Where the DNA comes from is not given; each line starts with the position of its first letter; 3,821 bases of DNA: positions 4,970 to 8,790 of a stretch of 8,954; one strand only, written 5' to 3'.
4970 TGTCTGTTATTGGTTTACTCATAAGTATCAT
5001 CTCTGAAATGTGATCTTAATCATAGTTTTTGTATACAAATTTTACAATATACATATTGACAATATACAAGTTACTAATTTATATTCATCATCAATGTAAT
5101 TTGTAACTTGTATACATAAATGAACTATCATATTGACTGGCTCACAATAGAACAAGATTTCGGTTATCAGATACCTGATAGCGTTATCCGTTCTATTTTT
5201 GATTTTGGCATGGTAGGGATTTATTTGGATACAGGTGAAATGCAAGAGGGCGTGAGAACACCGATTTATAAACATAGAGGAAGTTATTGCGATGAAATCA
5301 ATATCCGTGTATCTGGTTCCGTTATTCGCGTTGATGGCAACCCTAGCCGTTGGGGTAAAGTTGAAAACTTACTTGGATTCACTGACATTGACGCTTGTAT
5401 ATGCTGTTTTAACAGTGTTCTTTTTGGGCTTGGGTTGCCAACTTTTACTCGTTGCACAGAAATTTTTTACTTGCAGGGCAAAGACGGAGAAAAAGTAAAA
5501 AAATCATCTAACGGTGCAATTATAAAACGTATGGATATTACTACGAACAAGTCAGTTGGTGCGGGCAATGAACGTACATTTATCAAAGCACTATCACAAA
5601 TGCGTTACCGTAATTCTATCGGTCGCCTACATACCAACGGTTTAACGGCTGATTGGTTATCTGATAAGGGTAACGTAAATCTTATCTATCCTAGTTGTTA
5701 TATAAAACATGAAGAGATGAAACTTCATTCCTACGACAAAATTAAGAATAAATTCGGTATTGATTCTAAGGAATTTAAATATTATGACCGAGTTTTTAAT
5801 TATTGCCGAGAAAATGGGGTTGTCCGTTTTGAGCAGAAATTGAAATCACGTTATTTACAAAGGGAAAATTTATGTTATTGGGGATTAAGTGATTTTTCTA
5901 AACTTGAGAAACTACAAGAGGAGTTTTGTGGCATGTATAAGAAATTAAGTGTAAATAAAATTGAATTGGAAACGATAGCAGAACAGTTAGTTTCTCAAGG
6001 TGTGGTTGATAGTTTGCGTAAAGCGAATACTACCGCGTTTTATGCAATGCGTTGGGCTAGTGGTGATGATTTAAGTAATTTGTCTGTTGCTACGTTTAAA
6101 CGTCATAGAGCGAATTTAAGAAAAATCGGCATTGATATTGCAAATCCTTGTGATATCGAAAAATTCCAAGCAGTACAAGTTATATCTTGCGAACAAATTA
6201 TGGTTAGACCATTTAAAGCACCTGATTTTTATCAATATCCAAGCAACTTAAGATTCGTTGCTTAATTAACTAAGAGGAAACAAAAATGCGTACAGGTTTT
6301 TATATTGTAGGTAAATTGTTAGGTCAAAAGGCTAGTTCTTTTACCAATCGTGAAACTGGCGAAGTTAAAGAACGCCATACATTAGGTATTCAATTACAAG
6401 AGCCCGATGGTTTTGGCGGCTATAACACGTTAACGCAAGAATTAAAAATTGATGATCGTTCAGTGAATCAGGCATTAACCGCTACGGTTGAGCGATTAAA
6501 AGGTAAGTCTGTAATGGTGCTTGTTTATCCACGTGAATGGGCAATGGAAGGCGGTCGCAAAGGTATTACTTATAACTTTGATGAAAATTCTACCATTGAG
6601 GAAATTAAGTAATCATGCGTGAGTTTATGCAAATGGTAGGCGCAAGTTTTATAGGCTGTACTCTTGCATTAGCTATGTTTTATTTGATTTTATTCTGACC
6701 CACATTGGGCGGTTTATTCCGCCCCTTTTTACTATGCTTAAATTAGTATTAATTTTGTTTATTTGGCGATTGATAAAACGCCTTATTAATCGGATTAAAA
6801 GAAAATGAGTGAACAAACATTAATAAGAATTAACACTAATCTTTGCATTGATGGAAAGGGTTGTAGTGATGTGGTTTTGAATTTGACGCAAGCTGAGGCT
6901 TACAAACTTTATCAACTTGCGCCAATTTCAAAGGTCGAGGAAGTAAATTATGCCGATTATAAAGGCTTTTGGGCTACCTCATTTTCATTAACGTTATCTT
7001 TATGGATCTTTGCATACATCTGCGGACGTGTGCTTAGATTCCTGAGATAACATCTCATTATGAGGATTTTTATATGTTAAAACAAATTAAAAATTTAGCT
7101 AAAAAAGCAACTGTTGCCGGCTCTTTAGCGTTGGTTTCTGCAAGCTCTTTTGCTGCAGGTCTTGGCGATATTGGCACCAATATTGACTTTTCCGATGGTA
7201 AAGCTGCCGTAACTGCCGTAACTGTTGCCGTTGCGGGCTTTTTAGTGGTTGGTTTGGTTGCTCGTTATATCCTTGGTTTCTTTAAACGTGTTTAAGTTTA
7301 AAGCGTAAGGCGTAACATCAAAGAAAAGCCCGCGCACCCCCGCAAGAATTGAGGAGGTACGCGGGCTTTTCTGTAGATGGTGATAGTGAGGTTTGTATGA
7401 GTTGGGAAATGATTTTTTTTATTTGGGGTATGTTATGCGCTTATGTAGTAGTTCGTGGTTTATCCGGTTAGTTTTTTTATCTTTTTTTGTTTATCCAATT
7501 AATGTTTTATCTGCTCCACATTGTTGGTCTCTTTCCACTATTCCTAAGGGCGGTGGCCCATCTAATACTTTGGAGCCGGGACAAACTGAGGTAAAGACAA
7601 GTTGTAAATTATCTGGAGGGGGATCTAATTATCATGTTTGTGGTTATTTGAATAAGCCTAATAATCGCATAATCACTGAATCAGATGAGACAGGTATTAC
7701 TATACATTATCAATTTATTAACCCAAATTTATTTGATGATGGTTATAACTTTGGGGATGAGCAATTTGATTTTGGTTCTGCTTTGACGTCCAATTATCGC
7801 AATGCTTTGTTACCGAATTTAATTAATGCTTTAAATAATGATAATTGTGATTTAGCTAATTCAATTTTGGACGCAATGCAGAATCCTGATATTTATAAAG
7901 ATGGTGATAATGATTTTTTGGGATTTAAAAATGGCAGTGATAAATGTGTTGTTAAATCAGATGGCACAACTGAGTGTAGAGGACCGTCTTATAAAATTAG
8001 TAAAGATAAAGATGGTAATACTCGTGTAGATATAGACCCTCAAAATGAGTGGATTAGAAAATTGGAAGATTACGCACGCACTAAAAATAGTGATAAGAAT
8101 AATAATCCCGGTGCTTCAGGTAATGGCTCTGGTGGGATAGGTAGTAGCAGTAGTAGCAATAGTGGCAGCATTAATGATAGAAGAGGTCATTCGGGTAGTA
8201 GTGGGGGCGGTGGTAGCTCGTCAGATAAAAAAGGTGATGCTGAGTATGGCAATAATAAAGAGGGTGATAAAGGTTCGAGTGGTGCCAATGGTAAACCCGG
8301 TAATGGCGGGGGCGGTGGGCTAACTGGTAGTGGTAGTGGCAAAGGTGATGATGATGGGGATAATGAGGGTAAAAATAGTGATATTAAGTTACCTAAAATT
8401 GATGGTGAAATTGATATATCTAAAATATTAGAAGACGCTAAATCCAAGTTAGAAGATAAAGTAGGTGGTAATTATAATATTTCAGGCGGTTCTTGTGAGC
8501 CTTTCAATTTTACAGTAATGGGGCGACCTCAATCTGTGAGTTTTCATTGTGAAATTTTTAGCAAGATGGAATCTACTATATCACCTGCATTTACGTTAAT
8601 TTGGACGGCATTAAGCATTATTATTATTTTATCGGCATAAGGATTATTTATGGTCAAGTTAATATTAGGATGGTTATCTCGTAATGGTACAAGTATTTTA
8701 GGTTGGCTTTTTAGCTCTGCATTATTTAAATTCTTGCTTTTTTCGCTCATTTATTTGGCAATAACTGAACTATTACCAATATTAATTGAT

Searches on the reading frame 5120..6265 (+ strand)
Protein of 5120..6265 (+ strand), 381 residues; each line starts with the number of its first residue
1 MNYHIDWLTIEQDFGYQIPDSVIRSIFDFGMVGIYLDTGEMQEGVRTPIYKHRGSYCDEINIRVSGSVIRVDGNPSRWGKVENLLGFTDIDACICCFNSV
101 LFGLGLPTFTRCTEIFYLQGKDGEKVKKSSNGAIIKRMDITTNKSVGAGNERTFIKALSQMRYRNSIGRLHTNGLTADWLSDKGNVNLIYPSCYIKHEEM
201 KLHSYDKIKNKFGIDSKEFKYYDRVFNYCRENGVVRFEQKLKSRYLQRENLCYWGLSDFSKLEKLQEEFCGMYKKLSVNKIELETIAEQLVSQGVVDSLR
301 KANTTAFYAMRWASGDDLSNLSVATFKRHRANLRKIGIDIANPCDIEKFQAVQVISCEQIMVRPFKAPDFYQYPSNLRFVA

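Call 8: search_protein_families(library=pfam, proteins=[window:5120-6265:+], max_evalue=0.01)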
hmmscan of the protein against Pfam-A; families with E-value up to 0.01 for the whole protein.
window:5120-6265:+ (381 aa): 2 families
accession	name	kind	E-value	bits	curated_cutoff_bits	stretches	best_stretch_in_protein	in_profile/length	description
PF05155.20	G2P_X_C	-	5.8e-33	113.8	25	1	290-376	1-87/88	Replication-associated protein G2P C-terminal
PF05144.20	Phage_CRI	-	3.4e-08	33.9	21.7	1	5-252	2-224/232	Replication-associated protein G2P N-terminal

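Call 16: find_related_loci(query=A2, collection=genome_contigs, flank=10000)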
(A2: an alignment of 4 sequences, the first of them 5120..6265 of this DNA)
Query A2 (381 aa) in genome_contigs; peptide patterns used: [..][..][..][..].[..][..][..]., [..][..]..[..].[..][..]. (x = any residue, [..] = any of these).
125 stretches matched a pattern; 7 encode a relative of the query (tblastn E <= 1e-3); 6 distinct loci.
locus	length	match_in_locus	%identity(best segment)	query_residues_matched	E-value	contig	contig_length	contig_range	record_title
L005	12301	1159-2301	86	1-381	0e+0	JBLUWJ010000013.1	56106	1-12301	Bisgaard Taxon 45 strain CDC G 9955 CDC-G-9955_contig00013, whole genome shotgun sequence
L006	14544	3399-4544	77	3-381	0e+0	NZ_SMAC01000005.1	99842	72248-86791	Mannheimia haemolytica strain DSM 10531 Ga0244661_105, whole genome shotgun sequence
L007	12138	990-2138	76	1-381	0e+0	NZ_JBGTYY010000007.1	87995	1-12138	Mannheimia sp. E16BA Scaffold7, whole genome shotgun sequence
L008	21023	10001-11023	85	37-381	0e+0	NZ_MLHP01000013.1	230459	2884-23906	Rodentibacter genomosp. 2 strain Ppn422 contig_13, whole genome shotgun sequence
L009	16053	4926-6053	76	1-377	0e+0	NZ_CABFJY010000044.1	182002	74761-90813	Actinobacillus vicugnae isolate W16181, whole genome shotgun sequence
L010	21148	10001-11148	77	1-381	2e-159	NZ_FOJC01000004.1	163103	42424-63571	[Haemophilus] ducreyi strain ATCC 33940, whole genome shotgun sequence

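Call 34: find_related_loci(query=A2, collection=viral_contigs, flank=3000)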
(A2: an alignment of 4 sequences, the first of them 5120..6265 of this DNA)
Query A2 (381 aa) in viral_contigs; peptide patterns used: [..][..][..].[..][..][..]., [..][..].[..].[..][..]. (x = any residue, [..] = any of these).
152 stretches matched a pattern; 42 encode a relative of the query (tblastn E <= 1e-3); 42 distinct loci.
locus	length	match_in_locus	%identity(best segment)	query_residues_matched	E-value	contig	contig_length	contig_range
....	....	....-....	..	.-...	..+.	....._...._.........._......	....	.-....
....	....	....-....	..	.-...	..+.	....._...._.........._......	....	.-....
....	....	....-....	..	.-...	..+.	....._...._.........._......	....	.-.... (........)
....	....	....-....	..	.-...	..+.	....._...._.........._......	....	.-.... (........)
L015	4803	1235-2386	80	1-381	0e+0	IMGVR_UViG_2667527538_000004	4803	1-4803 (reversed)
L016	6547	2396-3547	80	1-381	0e+0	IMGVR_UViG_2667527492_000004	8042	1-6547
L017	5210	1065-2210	77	3-381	0e+0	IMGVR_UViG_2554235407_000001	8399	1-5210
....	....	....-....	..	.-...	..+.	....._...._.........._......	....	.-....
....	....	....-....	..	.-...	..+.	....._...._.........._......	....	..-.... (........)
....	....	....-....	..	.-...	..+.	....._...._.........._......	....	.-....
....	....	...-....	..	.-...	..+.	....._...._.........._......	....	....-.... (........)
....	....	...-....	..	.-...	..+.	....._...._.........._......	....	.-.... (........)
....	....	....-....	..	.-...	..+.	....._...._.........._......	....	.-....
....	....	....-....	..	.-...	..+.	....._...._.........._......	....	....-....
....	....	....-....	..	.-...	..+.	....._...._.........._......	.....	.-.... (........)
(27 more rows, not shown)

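Call 35: find_encoding_contigs(protein=window:5120-6265:+, flank=10000, max_places=10)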
Protein window:5120-6265:+ (381 aa): no gene with exactly this product is on record in the collection.

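Call 41: search_protein_families(library=pfam, proteins=[L010:7071-8555:-, L010:5656-6858:-, L010:16348-16929:-, L010:17627-18907:-, L008:7415-8287:+, L008:8290-9726:+, L008:16851-17336:+, L008:17354-17854:+, L008:17897-18349:-], max_evalue=0.001)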
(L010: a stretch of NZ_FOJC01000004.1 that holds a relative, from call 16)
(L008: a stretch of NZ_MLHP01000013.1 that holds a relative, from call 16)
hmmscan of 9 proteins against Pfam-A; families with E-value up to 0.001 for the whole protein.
L010:7071-8555:- (494 aa): 2 families
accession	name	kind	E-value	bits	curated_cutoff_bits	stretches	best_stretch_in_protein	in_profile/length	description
PF04095.22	NAPRTase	-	1.4e-56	192.4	20.8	1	191-450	1-235/239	Nicotinate phosphoribosyltransferase (NAPRTase) family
PF18127.6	NAMPT_N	-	5.1e-05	23.9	25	1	17-118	4-98/98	Nicotinamide phosphoribosyltransferase, N-terminal domain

L010:5656-6858:- (400 aa): 1 family
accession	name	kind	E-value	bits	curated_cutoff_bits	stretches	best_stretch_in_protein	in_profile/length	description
PF00871.23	Acetate_kinase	-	4.8e-178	592.2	22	1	5-391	1-392/392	Acetokinase family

L010:16348-16929:- (193 aa): 1 family
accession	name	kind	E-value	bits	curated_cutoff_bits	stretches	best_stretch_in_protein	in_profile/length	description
PF13609.12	Porin_4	-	2.7e-07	31.1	27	1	55-167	134-264/310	Gram-negative porin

L010:17627-18907:- (426 aa): 3 families
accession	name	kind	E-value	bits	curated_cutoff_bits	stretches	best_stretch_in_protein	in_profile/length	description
PF13609.12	Porin_4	-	3.5e-31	109.6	27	1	9-372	1-305/310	Gram-negative porin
PF00267.27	Porin_1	-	1.2e-13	51.6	23.7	1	86-378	16-317/337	Gram-negative porin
PF13505.12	OMP_b-brl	-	5.8e-05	23.8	28.7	1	212-355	30-171/175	Outer membrane protein beta-barrel domain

L008:7415-8287:+ (290 aa): 1 family
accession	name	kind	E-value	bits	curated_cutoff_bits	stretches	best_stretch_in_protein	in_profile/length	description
PF00892.27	EamA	-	8.5e-11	42.7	28.2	2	149-283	2-134/135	EamA-like transporter family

L008:8290-9726:+ (478 aa): 2 families
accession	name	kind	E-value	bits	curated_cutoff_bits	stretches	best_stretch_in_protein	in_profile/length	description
PF08411.15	Exonuc_X-T_C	-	9.7e-98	327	27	1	213-474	1-268/269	Exonuclease C-terminal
PF00929.31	RNase_T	-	1e-29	104.6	24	1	14-193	2-162/164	Exonuclease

L008:16851-17336:+ (161 aa): 1 family
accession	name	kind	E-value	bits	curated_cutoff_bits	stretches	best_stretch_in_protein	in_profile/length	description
PF00210.30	Ferritin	-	3.4e-41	140.9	24.5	1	8-143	2-141/142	Ferritin-like domain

L008:17354-17854:+ (166 aa): 1 family
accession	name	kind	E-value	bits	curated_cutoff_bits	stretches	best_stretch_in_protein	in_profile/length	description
PF00210.30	Ferritin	-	1.4e-41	142.1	24.5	1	8-143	2-141/142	Ferritin-like domain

L008:17897-18349:- (150 aa): 1 family
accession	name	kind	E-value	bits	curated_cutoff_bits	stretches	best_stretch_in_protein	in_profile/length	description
PF02391.22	MoaE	-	1.7e-38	131.8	23.4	1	8-120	1-113/114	MoaE protein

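Call 55: search_protein_families(library=phrogs, proteins=[window:5120-6265:+], max_evalue=0.001)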
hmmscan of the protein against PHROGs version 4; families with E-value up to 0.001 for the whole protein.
window:5120-6265:+ (381 aa): 3 families
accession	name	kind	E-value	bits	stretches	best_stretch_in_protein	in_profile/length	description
phrog_702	-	DNA, RNA and nucleotide metabolism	7.6e-101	339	1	4-377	2-369/382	replication protein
phrog_24563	-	unknown function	1e-83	278.9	1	1-129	1-129/134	-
phrog_17464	-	DNA, RNA and nucleotide metabolism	1.3e-33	116.1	1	286-381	2-94/100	replication protein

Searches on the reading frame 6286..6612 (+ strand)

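Call 8: search_protein_families(library=pfam, proteins=[window:6286-6612:+], max_evalue=0.01)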
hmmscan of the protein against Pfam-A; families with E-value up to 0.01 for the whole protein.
window:6286-6612:+ (108 aa): 1 family
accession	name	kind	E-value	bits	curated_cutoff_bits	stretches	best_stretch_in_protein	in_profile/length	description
PF17426.7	Putative_G5P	-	3.6e-52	175.4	25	1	1-108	1-108/108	Putative Gamma DNA binding protein G5P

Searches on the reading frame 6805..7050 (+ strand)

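Call 55: search_protein_families(library=phrogs, proteins=[window:6805-7050:+], max_evalue=0.001)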
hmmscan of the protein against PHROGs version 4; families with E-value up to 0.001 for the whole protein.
window:6805-7050:+ (81 aa): 1 family
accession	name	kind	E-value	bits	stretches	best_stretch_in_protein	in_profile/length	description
phrog_3679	-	unknown function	3.1e-21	76.4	1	3-81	2-86/88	-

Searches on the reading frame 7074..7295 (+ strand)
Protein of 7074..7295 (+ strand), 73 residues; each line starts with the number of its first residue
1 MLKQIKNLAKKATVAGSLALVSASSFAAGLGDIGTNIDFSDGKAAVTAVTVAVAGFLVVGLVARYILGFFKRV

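Call 55: search_protein_families(library=phrogs, proteins=[window:7074-7295:+], max_evalue=0.001)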
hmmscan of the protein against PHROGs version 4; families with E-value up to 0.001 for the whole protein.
window:7074-7295:+ (73 aa): 2 families
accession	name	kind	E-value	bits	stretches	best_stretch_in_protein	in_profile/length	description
phrog_2186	-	head and packaging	5.7e-09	36.9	1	1-72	3-79/80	virion structural protein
phrog_1859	-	head and packaging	3.3e-07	31.5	1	5-72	8-76/76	major head protein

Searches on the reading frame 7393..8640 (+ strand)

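Call 8: search_protein_families(library=pfam, proteins=[window:7393-8640:+], max_evalue=0.01)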
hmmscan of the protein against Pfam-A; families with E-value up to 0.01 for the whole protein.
window:7393-8640:+ (415 aa): 0 families

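Call 55: search_protein_families(library=phrogs, proteins=[window:7393-8640:+], max_evalue=0.001)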
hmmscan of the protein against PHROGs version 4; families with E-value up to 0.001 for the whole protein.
window:7393-8640:+ (415 aa): 1 family
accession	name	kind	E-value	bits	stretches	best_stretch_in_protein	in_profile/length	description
phrog_21195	-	unknown function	1.2e-99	335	1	40-415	12-372/372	-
